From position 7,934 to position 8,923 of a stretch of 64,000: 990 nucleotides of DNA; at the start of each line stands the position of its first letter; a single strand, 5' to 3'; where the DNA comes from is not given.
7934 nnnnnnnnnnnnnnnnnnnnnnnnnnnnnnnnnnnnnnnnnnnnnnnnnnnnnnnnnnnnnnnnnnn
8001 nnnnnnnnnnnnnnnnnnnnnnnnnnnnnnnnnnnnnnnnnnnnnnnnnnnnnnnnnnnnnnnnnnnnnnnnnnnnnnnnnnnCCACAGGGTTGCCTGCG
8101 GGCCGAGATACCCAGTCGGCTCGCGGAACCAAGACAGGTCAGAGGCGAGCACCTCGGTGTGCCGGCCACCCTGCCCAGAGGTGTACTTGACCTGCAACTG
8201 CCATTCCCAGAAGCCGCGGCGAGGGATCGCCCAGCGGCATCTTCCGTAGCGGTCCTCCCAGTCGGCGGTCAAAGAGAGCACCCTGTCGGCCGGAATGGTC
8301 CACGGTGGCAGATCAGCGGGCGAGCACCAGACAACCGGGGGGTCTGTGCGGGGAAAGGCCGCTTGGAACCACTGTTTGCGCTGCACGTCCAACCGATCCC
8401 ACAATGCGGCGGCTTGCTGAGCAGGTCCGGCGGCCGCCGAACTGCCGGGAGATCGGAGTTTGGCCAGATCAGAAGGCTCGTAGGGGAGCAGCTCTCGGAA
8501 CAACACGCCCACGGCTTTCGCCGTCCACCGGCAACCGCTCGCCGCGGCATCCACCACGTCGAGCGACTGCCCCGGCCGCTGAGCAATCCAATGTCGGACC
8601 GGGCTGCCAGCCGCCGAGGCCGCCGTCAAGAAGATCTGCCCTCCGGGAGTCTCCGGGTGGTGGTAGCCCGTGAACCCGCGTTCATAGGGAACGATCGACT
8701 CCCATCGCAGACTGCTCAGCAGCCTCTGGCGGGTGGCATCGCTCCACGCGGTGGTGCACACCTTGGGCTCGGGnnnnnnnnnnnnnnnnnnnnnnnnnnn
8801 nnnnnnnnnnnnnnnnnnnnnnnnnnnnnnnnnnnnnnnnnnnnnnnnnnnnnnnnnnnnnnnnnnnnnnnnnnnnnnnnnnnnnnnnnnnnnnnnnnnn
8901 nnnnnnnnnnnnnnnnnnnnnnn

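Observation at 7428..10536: Two Cys-rich secreted proteins are translationally coupled to the head of the tad operon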

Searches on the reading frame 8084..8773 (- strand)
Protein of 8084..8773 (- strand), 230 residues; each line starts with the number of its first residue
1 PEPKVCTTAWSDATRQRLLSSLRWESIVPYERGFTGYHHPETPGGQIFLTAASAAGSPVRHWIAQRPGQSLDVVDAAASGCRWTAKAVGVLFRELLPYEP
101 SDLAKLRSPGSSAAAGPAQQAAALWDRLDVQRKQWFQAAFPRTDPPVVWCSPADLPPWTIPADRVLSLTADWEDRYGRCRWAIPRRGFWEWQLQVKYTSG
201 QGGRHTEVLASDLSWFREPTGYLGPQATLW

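Call 47: search_protein_representatives(alignment_id=A4)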
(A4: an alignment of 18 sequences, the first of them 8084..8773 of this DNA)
Query: 18 sequences, 230 profile positions. Proteins with E-value up to 0.001 (for the whole library): 36; up to 1e-10: 11; up to 1e-30: 6. The best 36 are listed.
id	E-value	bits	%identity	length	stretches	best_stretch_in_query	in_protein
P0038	3.0e-115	400.0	-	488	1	2-230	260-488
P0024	9.5e-114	395.1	-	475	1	2-230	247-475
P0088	1.4e-107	374.9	-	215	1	18-230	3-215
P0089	1.2e-80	286.8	-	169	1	60-230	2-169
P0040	3.2e-67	242.9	-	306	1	1-146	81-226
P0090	4.1e-33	131.3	-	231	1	6-228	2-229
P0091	2.0e-13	66.9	-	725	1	3-158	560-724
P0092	2.8e-13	66.4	-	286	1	9-229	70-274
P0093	3.2e-12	62.9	-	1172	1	5-226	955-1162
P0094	3.9e-11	59.4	-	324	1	6-226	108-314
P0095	7.5e-11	58.5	-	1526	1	15-226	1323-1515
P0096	1.8e-10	57.2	-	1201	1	13-226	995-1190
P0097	2.4e-10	56.8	-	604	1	5-201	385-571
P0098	1.2e-09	54.6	-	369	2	176-222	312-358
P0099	2.4e-09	53.5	-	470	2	11-134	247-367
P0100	2.5e-09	53.4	-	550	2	11-111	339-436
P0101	7.5e-09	51.9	-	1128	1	37-228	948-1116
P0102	3.6e-08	49.7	-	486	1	12-223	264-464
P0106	2.2e-06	43.8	-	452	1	14-224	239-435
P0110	6.8e-06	42.2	-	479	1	6-229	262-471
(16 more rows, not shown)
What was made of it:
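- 8084..8773 (-): B C-domain ('B-C', residues 218-447): constant Trp-rich domain with the motifs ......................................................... A wider family of 36 representative clusters always carries it at the C-terminus (call 47).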

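Call 48: search_protein_families(library=pfam, proteins=[P0091, P0093, P0095, P0096, P0097, P0101, P0092, P0094, P0099, P0100], max_evalue=0.01)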
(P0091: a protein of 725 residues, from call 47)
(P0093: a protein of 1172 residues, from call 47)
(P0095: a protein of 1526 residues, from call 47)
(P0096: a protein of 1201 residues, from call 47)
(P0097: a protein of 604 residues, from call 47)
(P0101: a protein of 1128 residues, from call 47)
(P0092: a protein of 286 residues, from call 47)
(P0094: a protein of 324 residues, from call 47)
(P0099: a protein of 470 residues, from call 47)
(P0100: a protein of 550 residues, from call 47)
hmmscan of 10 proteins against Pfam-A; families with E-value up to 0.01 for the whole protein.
P0091 (725 aa): 0 families

P0093 (1172 aa): 0 families

P0095 (1526 aa): 2 families
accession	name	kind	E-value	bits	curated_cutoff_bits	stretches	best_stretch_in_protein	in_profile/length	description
PF03160.20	Calx-beta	-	8.8e-13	48.8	27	1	293-385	23-119/119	Calx-beta domain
PF12733.13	Cadherin-like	-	4.4e-09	37.1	24.2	1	450-541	1-89/89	Cadherin-like beta sandwich domain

P0096 (1201 aa): 1 family
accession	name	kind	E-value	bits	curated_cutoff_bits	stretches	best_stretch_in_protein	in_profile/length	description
PF12733.13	Cadherin-like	-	2.6e-06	28.2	24.2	1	193-283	1-88/89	Cadherin-like beta sandwich domain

P0097 (604 aa): 0 families

P0101 (1128 aa): 0 families

P0092 (286 aa): 0 families

P0094 (324 aa): 0 families

P0099 (470 aa): 0 families

P0100 (550 aa): 0 families

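Call 52: find_homologous_proteins(query=A5, max_evalue=0.001)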
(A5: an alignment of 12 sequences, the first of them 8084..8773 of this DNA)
Query A5 (12 sequences) (230 aa, profile of the alignment): 22 proteins with E <= 0.001 among 8000 candidates.
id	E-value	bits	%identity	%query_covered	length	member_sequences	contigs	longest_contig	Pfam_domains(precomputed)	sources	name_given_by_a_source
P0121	1.8e-73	265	79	100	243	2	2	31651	-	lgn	-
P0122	1.8e-69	252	67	100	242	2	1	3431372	-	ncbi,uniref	ncbi:hypothetical protein [Candidatus Poriferisocius sp.]|uniref:hypothetical protein n=1 Tax=Candid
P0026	4.2e-68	247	74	100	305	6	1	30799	-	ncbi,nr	ncbi:MAG: hypothetical protein OXE45_07915 [bacterium]|nr:hypothetical protein [bacterium]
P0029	5.3e-68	247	68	100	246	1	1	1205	-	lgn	-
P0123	6.6e-68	247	25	95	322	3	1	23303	-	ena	-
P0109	6.7e-67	243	24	96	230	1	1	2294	-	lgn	-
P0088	7.1e-67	243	69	93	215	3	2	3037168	-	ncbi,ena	-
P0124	2.9e-66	241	69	100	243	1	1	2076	-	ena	-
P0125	7.2e-66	240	25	96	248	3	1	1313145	-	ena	-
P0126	1.1e-63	233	24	93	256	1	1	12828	-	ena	-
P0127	1.6e-63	232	71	91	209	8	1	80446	-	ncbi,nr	ncbi:MAG: hypothetical protein OXH23_09005 [bacterium]|nr:hypothetical protein [bacterium]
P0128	1.3e-62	229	68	93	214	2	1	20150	-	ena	-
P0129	6.3e-62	227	69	93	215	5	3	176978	-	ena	-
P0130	1.7e-61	226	65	93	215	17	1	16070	-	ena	-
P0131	5.2e-61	224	25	87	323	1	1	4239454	-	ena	-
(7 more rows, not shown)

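Call 53: find_encoding_contigs(protein=P0131, flank=10000, max_places=2)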
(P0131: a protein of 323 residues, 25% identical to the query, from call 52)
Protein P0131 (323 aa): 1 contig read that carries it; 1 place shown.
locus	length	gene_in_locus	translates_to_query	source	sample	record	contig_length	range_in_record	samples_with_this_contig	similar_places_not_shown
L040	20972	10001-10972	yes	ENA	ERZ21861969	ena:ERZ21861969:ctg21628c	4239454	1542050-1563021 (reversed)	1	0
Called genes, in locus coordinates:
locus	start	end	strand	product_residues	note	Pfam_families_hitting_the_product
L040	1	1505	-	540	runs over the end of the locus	PF00118:Cpn60_TCP1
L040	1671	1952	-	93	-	PF02597:ThiS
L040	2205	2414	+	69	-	-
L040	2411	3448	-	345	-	PF02595:Gly_kinase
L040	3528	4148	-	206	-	PF13399:LytR_C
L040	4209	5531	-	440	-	PF00890:FAD_binding_2 (weak), PF01266:DAO, PF01593:Amino_oxidase, PF07992:Pyr_redox_2 (faint), PF12831:FAD_oxidored, PF13450:NAD_binding_8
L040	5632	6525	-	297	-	PF00494:SQS_PSY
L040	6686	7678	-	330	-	PF00494:SQS_PSY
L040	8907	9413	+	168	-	-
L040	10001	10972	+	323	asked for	-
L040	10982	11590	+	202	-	-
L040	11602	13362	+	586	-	PF00437:T2SSE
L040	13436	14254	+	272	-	-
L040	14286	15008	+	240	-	-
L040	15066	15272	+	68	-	-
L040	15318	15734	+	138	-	-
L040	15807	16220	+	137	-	-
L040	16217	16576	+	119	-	-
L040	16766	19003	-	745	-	PF25390:WD40_RLD (faint), PF13540:RCC1_2 (weak)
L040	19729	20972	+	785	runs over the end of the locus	PF04151:PPC (faint)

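Call 54: find_encoding_contigs(protein=P0125, flank=10000, max_places=2)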
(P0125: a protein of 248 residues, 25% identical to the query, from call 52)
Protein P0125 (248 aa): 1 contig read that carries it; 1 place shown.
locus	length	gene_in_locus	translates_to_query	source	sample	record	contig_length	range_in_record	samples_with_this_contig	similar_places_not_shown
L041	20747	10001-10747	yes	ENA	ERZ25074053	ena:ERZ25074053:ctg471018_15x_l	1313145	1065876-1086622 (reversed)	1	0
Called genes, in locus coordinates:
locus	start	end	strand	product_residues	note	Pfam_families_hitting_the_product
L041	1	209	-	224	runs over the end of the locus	PF03167:UDG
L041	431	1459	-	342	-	PF02668:TauD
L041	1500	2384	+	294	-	PF02463:SMC_N (faint), PF00005:ABC_tran, PF13304:AAA_21 (weak)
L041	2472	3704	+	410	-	PF00890:FAD_binding_2 (faint), PF01134:GIDA (faint), PF01266:DAO (weak), PF01494:FAD_binding_3, PF03486:HI0933_like (faint), PF07992:Pyr_redox_2, PF12831:FAD_oxidored (weak), PF13450:NAD_binding_8 (faint)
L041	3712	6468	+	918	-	PF00311:PEPcase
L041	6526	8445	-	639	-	PF00070:Pyr_redox (faint), PF00743:FMO-like, PF00890:FAD_binding_2 (faint), PF01266:DAO (weak), PF07992:Pyr_redox_2, PF13450:NAD_binding_8, PF13738:Pyr_redox_3, PF13434:Lys_Orn_oxgnase (weak), +1 more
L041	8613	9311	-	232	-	PF01323:DSBA, PF22234:Rv2466c-like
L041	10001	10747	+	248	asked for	-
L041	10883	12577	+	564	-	PF01039:Carboxyl_trans, PF03255:ACCA (faint)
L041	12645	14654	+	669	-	PF00289:Biotin_carb_N, PF02786:CPSase_L_D2, PF07478:Dala_Dala_lig_C, PF02785:Biotin_carb_C, PF21139:BT_MCC_alpha, PF00364:Biotin_lipoyl, PF25973:BSH_CzcB (faint), PF25917:BSH_RND (faint)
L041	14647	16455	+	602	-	PF07287:AtuA, PF23544:AtuA_ferredoxin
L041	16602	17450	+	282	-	PF11716:MDMPI_N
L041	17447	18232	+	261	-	PF00378:ECH_1, PF16113:ECH_2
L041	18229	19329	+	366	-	PF02958:EcKL, PF01636:APH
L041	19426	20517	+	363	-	PF08240:ADH_N, PF00107:ADH_zinc_N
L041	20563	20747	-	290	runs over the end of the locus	PF00296:Bac_luciferase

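Call 55: find_encoding_contigs(protein=P0123, flank=10000, max_places=2)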
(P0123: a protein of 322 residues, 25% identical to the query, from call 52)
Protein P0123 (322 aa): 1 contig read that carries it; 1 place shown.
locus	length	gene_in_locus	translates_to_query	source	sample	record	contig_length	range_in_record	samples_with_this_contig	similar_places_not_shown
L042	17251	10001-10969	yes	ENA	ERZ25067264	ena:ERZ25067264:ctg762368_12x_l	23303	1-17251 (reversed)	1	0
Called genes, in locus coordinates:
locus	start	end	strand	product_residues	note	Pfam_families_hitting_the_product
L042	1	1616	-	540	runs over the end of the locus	PF00118:Cpn60_TCP1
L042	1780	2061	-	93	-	PF02597:ThiS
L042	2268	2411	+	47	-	-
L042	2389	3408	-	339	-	PF02595:Gly_kinase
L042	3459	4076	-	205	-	PF13399:LytR_C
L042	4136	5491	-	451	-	PF00890:FAD_binding_2 (weak), PF01266:DAO (weak), PF01593:Amino_oxidase, PF03486:HI0933_like (faint), PF07992:Pyr_redox_2 (faint), PF12831:FAD_oxidored, PF13450:NAD_binding_8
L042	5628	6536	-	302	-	PF00494:SQS_PSY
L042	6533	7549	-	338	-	PF00494:SQS_PSY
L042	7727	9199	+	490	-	-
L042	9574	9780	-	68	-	-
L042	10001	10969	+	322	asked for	-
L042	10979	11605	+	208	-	-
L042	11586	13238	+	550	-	PF00437:T2SSE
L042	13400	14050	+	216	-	-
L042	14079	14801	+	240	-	-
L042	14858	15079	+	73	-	-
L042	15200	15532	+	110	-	-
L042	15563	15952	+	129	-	-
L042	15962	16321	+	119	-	-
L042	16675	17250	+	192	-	?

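Call 83: list_cluster_members(proteins=[P0091, P0092, P0093, P0094, P0095, P0096, P0097, P0102, P0106, P0110])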
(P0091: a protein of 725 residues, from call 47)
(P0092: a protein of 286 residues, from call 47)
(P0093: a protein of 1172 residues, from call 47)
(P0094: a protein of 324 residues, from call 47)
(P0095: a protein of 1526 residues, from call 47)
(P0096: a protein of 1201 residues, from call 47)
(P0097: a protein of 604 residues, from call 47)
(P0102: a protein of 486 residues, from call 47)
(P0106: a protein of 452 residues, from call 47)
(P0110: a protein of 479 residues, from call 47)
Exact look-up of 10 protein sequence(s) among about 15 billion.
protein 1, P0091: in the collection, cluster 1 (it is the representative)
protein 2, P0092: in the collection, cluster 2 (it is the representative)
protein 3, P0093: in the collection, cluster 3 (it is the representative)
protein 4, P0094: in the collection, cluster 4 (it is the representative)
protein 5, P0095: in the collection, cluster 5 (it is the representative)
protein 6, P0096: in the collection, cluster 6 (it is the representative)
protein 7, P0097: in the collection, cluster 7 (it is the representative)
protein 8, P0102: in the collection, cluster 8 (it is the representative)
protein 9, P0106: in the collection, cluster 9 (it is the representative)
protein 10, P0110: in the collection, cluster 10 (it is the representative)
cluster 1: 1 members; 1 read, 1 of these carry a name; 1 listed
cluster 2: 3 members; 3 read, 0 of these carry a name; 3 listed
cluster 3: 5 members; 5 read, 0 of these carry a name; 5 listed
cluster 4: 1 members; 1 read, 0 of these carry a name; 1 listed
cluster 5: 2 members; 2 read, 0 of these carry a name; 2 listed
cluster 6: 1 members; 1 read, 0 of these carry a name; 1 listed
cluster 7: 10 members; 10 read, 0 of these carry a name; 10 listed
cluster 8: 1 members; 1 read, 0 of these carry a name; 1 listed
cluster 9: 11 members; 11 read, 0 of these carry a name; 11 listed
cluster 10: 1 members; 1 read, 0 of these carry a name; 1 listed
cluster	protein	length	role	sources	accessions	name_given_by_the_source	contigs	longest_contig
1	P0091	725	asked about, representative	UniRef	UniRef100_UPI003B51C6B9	hypothetical protein n=1 Tax=Candidatus Poriferisocius sp. TaxID=3101276 ...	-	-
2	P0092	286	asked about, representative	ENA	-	-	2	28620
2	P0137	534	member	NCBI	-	-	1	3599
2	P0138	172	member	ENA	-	-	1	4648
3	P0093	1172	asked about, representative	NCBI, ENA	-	-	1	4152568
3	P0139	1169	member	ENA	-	-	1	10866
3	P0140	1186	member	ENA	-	-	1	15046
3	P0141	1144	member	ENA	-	-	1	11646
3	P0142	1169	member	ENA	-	-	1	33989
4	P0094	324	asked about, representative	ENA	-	-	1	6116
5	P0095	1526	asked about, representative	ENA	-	-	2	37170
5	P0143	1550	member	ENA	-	-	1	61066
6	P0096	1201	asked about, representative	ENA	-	-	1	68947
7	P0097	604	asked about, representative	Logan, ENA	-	-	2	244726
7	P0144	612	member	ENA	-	-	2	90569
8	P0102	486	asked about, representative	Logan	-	-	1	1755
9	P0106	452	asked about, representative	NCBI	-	-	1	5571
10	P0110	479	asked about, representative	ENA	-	-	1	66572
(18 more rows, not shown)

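Call 86: find_encoding_contigs(protein=P0126, flank=10000, max_places=2)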
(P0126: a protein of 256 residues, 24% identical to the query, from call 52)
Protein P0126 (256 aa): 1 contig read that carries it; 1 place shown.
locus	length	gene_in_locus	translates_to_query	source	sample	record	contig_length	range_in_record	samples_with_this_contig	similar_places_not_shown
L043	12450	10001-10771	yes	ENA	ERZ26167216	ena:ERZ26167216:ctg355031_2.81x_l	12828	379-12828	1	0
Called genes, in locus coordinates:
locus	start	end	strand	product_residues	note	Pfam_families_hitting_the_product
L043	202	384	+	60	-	-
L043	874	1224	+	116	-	-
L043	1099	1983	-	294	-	-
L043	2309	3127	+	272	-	-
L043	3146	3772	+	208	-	PF12760:Zn_ribbon_IS1595, PF12762:DDE_Tnp_IS1595 (faint)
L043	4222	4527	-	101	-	-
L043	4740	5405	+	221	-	PF01656:CbiA, PF10609:ParA (weak), PF13614:AAA_31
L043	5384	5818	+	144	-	-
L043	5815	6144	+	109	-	-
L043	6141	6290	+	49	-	-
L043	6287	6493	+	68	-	-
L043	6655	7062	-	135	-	-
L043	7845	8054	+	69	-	-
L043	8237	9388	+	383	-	-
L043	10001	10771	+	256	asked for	-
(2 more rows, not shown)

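Call 107: search_protein_families(library=pfam, proteins=[L042:7700-9199:+, L042:9221-10969:+], max_evalue=0.05)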
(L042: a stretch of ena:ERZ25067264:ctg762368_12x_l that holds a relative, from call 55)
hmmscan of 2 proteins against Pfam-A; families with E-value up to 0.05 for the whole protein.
L042:7700-9199:+ (499 aa): 0 families

L042:9221-10969:+ (582 aa): 0 families

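Call 114: search_protein_families(library=pfam, proteins=[L040:15066-15272:+], max_evalue=1)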
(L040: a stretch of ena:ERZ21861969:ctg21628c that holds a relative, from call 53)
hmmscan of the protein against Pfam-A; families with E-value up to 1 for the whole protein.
L040:15066-15272:+ (68 aa): 0 families
